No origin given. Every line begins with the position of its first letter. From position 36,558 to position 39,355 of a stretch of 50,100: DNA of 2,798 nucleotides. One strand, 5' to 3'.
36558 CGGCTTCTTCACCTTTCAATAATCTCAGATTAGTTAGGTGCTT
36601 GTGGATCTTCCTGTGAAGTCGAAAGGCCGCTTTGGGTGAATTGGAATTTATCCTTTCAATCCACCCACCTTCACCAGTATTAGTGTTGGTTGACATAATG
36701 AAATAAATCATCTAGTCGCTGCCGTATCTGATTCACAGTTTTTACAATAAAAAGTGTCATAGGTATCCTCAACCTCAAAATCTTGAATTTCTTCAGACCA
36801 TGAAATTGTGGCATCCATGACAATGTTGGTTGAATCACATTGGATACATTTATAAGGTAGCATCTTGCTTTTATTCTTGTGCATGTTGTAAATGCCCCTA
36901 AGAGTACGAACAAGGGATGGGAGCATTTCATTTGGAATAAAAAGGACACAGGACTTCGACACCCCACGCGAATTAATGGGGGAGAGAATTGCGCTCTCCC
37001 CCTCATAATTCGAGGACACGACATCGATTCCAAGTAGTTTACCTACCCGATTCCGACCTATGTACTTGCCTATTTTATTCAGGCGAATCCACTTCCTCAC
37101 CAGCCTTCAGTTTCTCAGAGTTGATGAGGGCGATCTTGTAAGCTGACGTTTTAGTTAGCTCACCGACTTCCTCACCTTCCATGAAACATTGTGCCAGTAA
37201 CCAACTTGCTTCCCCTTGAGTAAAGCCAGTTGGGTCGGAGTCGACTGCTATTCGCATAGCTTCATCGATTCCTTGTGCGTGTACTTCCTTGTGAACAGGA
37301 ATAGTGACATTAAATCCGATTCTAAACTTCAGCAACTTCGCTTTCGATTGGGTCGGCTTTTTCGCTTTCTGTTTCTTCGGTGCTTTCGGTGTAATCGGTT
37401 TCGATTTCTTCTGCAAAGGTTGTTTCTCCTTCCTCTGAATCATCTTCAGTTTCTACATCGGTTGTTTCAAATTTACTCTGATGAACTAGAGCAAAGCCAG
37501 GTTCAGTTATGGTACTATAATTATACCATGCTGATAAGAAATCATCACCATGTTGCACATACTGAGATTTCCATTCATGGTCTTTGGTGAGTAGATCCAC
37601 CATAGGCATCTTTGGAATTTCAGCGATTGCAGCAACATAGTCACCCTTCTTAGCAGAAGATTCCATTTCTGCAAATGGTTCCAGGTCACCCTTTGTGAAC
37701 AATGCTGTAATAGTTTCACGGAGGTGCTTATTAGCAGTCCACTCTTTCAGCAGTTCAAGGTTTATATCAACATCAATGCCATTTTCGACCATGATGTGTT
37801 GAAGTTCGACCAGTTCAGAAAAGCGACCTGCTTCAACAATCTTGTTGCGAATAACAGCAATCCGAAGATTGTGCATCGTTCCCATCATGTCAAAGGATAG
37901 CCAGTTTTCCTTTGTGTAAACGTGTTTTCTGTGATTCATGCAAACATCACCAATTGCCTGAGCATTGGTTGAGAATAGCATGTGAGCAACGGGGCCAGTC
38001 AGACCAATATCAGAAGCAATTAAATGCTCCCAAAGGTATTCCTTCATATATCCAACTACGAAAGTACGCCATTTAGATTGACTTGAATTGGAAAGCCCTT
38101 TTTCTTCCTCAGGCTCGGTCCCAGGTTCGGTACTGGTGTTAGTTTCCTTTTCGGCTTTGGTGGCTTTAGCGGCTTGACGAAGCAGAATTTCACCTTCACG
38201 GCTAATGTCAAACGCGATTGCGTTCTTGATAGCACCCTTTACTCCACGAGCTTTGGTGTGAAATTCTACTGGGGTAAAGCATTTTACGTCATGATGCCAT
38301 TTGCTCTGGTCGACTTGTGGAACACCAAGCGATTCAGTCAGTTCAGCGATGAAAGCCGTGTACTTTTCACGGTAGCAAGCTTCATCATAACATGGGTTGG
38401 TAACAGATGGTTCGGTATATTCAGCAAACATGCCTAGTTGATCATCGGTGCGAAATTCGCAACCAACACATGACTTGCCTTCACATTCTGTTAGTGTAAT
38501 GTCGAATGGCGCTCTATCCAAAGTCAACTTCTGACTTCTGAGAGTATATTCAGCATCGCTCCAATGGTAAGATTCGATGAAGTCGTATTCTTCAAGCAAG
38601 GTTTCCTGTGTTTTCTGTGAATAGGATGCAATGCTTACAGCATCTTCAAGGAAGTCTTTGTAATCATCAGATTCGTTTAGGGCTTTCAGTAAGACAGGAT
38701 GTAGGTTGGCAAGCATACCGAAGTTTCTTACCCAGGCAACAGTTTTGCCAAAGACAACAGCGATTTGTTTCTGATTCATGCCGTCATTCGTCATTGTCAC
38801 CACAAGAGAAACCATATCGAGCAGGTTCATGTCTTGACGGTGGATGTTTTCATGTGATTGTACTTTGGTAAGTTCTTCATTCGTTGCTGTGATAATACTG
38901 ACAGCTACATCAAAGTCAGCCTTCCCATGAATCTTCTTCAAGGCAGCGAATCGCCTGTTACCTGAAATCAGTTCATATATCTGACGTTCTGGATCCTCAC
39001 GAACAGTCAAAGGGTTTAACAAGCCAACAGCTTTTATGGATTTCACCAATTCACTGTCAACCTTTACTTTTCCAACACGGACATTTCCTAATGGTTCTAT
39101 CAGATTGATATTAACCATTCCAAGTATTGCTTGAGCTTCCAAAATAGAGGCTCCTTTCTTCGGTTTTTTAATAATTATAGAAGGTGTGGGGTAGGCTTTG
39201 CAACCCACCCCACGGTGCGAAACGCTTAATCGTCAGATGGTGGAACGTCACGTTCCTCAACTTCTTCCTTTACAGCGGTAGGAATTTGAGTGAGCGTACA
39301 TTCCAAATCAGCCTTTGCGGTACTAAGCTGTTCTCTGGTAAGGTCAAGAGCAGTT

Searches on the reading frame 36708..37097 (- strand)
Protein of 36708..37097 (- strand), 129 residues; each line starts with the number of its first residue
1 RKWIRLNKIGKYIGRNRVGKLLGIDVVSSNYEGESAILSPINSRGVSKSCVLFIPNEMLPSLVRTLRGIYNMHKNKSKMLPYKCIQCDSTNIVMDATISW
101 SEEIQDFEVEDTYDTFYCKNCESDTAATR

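Call 75: search_protein_families(library=phrogs, proteins=[window:36708-37097:-], max_evalue=0.001)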
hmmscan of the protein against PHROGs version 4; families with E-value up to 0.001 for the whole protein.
window:36708-37097:- (129 aa): 1 family
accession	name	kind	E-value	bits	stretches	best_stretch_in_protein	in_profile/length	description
phrog_32296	-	unknown function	2.1e-06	28.9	1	83-125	5-47/55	-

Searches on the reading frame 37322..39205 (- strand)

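Call 20: search_protein_families(library=phrogs, proteins=[window:37322-39205:-], max_evalue=0.001)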
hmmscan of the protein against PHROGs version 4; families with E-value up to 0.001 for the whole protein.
window:37322-39205:- (627 aa): 10 families
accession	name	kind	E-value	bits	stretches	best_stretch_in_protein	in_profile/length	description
phrog_3264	-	DNA, RNA and nucleotide metabolism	1.5e-17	65.2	1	52-202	74-214/337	ParB-like partition protein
phrog_1033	-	DNA, RNA and nucleotide metabolism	2.2e-14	55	1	36-170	43-180/334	ParB-like partition protein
phrog_6218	-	DNA, RNA and nucleotide metabolism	3.8e-11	43.8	1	41-169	19-145/506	ParB-like partition protein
phrog_4715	-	DNA, RNA and nucleotide metabolism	9.1e-11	41.8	1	52-214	173-350/630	ParB-like partition protein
phrog_7783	-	unknown function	5.1e-09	36.3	1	53-184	30-161/634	-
phrog_3951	-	unknown function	6.3e-08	33.5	1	49-203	43-176/301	-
phrog_12047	-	DNA, RNA and nucleotide metabolism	3e-07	31.3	1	47-128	21-92/301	ParB-like partition nuclease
phrog_18726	-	unknown function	1.3e-06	28.4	1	77-287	68-292/572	-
phrog_620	-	DNA, RNA and nucleotide metabolism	1.7e-05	26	1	35-93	17-70/217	ParB-like partition protein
phrog_2159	-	DNA, RNA and nucleotide metabolism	0.00058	20.3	1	53-160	87-198/365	ParB-like partition protein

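Call 73: search_protein_families(library=pfam, proteins=[window:37322-39205:-], max_evalue=0.01)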
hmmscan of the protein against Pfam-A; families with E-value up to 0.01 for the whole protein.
window:37322-39205:- (627 aa): 1 family
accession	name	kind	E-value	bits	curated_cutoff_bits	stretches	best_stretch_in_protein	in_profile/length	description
PF02195.25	ParB_N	-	2.3e-07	31.2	26.3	1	51-94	28-70/95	ParB N-terminal domain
